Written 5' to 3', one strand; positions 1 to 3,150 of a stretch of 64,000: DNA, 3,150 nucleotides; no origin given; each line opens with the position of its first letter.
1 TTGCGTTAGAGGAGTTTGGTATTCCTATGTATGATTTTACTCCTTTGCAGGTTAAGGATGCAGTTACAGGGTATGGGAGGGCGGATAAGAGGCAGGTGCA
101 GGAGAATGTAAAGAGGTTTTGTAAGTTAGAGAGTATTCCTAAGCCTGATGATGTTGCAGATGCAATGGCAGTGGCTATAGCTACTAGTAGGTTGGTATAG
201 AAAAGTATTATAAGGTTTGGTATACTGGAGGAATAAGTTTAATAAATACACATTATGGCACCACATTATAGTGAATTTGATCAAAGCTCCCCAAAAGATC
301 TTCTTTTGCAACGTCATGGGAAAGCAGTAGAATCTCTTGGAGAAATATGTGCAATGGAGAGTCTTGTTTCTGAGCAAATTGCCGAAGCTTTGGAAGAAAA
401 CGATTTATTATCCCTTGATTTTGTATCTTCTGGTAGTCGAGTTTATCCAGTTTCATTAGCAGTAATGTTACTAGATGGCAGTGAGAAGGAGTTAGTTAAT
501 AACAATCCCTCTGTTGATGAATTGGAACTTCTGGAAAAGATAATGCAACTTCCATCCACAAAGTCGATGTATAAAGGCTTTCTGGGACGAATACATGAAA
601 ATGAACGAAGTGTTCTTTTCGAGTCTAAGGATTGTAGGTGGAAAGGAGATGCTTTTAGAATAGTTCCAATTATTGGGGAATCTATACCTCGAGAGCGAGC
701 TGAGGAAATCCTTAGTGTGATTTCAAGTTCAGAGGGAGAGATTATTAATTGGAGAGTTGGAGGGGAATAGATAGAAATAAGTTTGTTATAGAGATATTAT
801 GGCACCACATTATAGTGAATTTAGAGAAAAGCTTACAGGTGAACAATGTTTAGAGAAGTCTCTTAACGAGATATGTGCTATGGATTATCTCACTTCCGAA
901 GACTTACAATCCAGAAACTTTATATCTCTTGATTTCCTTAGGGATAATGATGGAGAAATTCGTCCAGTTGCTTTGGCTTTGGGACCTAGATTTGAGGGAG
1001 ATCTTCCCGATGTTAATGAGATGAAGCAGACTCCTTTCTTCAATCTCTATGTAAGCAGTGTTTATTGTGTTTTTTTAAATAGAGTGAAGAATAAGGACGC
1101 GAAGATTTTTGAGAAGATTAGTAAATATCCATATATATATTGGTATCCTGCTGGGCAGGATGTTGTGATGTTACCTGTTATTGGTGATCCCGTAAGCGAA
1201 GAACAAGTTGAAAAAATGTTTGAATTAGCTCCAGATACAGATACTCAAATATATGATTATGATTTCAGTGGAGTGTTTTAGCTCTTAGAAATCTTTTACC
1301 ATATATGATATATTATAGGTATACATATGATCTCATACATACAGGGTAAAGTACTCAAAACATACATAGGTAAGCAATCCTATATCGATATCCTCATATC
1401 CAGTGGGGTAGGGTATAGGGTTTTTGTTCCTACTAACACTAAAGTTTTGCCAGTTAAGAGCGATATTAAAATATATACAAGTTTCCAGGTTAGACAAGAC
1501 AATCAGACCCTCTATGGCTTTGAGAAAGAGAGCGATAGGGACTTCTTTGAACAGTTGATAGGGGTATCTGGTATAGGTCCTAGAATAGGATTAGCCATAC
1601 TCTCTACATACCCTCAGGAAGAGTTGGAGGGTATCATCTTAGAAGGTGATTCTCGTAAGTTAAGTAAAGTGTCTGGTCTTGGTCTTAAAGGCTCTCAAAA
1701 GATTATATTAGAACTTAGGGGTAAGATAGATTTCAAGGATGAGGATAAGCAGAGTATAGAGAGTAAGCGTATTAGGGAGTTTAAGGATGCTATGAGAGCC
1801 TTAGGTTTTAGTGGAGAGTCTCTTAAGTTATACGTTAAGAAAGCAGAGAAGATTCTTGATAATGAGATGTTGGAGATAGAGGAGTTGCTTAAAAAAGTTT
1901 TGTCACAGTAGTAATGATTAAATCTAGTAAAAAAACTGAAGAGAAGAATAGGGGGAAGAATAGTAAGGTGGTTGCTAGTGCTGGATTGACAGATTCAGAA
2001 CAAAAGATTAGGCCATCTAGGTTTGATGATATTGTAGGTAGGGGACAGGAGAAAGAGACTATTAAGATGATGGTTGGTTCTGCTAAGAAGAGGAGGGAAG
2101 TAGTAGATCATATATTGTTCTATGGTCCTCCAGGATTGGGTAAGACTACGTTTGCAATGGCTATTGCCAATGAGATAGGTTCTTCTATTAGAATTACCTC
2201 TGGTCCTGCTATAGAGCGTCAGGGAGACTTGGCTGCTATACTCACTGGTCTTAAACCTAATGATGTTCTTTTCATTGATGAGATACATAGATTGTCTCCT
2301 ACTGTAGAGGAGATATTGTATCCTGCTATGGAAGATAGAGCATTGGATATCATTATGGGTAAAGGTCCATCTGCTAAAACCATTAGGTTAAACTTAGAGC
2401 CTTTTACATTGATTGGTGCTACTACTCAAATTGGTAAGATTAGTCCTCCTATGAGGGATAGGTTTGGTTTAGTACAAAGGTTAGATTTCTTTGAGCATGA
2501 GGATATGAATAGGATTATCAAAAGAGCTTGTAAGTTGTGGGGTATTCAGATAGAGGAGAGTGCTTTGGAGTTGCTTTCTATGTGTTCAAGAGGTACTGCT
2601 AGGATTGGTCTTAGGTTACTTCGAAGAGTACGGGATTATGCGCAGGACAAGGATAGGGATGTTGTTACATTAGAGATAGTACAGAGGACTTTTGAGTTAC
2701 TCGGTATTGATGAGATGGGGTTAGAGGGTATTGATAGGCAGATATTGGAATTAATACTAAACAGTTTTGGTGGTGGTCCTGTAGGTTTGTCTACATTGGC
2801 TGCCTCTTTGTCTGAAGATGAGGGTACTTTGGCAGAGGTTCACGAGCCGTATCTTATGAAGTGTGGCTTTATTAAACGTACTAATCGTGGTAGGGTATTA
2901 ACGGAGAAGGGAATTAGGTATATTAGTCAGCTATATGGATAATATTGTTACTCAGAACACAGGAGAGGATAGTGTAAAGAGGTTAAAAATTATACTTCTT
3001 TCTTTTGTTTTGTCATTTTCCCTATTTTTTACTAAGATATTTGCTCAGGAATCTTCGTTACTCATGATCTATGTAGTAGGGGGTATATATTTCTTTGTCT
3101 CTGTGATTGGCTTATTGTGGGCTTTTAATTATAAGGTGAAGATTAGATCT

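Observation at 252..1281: Tandem divergent paralogs inserted in the ruvC-ruvA-ruvB operon with a 27-nt identical 5' end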

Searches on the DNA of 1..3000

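Call 66: search_rna_families(source=window, start=1, end=3000, threshold=evalue, max_evalue=1)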
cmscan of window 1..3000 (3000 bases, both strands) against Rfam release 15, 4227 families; matches with E-value up to 1: 0.
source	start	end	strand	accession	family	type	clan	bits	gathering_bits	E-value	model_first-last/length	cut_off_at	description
